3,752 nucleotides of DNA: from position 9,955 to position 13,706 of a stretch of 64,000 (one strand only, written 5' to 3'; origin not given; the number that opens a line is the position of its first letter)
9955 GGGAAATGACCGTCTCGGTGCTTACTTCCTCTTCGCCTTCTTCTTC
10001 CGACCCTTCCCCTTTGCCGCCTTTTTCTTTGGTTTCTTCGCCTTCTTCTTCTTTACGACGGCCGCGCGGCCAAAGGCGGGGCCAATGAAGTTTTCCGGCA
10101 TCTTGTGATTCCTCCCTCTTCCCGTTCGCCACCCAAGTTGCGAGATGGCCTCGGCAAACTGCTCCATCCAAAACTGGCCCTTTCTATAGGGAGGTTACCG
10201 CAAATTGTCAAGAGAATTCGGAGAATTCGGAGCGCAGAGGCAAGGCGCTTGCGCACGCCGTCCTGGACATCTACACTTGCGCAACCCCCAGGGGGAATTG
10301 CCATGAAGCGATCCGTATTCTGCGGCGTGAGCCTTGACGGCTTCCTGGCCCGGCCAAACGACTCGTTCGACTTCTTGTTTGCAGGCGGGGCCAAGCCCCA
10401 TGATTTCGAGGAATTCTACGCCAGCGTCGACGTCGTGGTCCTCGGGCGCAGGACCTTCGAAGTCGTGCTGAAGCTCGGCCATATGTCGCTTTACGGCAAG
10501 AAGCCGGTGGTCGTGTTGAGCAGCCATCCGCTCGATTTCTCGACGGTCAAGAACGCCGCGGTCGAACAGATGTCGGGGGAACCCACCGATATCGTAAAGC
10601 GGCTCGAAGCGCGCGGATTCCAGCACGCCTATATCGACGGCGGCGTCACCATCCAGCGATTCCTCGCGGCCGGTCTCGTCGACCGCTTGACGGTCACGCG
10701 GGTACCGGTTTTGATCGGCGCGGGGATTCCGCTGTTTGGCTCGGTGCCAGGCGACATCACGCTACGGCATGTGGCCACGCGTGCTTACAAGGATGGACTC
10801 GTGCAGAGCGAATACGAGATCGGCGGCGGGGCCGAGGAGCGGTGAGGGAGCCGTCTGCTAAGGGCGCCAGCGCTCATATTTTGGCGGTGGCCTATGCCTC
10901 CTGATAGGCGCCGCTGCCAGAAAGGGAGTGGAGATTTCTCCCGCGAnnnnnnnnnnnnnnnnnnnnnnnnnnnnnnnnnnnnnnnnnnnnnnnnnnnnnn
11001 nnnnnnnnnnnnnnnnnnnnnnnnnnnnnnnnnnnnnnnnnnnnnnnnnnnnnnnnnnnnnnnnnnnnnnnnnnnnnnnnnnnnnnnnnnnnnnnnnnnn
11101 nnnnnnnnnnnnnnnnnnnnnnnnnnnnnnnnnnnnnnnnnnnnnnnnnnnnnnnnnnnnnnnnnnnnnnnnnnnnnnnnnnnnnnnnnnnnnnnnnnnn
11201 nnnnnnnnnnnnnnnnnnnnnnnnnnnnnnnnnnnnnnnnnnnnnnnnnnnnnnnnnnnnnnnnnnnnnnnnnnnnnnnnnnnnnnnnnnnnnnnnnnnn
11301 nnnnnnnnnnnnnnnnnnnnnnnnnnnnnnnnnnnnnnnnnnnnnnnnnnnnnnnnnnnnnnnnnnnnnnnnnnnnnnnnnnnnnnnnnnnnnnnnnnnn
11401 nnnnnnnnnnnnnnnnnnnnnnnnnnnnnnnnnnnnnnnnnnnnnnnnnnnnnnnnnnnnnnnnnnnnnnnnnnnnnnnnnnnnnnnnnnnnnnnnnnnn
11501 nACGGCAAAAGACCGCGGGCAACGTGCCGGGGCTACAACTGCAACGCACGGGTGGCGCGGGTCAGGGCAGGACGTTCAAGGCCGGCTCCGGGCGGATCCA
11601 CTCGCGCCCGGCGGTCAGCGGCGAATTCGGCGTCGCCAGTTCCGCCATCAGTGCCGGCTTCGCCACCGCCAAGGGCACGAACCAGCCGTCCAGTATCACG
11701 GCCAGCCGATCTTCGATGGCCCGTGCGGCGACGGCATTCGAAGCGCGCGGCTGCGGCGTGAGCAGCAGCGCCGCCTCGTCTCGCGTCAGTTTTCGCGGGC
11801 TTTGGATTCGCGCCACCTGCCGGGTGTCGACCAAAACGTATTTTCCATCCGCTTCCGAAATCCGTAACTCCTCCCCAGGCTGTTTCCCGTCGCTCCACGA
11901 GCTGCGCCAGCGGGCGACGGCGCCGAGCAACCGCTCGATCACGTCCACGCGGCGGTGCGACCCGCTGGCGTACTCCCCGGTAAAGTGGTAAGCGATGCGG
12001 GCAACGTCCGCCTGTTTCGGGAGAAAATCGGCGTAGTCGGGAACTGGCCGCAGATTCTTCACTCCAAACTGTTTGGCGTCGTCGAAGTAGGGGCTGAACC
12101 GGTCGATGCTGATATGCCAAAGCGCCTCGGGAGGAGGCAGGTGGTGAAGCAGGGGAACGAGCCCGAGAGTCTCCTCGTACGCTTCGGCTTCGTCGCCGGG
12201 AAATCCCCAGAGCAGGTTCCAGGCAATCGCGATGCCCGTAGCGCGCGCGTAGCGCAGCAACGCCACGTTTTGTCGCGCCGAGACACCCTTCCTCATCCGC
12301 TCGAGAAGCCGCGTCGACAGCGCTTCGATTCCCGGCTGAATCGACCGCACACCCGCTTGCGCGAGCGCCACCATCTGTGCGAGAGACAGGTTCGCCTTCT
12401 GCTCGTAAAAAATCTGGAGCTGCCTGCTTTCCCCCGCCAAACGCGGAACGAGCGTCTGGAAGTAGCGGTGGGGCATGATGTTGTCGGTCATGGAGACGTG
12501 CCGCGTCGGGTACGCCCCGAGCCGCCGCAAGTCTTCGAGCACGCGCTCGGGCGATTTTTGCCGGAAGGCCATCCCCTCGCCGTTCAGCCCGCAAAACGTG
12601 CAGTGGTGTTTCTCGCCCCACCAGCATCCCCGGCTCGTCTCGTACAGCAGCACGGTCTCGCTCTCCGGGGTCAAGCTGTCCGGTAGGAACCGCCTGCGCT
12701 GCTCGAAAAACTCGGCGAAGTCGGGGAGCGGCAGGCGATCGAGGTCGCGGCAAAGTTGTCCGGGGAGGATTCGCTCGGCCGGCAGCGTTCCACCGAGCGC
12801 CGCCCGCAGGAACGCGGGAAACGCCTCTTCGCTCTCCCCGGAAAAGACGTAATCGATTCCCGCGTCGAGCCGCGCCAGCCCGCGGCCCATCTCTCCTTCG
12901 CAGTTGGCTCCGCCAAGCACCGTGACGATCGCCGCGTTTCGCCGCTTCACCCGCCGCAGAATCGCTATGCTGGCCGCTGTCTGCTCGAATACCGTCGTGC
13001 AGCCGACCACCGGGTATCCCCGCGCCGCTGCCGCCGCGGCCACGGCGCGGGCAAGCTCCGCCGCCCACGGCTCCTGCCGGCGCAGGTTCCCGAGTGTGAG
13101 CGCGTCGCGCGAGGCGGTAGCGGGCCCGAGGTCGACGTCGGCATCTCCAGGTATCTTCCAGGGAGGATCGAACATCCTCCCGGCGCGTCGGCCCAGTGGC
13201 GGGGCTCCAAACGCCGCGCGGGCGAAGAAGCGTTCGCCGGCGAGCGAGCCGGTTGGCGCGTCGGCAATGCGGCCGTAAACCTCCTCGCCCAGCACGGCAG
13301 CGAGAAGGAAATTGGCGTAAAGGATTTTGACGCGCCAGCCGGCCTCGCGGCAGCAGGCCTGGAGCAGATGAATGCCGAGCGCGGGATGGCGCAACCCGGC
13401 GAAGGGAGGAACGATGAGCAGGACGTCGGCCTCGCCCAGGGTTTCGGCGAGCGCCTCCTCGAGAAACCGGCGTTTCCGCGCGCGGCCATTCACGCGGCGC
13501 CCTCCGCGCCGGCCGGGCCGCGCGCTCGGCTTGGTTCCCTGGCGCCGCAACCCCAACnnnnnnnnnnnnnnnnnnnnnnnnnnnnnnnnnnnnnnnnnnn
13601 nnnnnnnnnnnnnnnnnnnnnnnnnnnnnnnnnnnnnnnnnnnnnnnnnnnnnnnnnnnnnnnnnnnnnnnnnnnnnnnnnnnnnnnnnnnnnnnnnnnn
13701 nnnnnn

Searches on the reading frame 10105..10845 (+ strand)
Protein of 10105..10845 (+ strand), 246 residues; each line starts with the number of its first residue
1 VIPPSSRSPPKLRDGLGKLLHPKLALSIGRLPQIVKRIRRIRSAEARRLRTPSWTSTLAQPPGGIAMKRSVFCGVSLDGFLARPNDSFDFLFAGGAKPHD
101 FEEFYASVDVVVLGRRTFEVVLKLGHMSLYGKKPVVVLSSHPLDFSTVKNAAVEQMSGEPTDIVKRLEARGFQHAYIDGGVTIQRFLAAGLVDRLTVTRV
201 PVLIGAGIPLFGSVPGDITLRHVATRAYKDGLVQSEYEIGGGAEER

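Call 67: search_protein_families(library=pfam, proteins=[window:10105-10845:+], max_evalue=0.00001)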
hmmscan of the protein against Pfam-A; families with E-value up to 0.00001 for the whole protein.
window:10105-10845:+ (246 aa): 1 family
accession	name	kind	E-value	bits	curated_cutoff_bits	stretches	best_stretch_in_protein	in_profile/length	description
PF01872.23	RibD_C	-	1.4e-13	51.5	24.1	1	73-233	7-196/197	RibD C-terminal domain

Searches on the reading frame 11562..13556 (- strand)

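Call 67: search_protein_families(library=pfam, proteins=[window:11562-13556:-], max_evalue=0.00001)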
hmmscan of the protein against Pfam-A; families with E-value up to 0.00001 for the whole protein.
window:11562-13556:- (664 aa): 2 families
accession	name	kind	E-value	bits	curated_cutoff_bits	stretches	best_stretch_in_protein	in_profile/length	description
PF04055.27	Radical_SAM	-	8.1e-14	52.6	29.5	1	306-466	2-165/166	Radical SAM superfamily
PF02310.24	B12-binding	-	3.1e-10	40.4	32.1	1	170-249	41-120/121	B12 binding domain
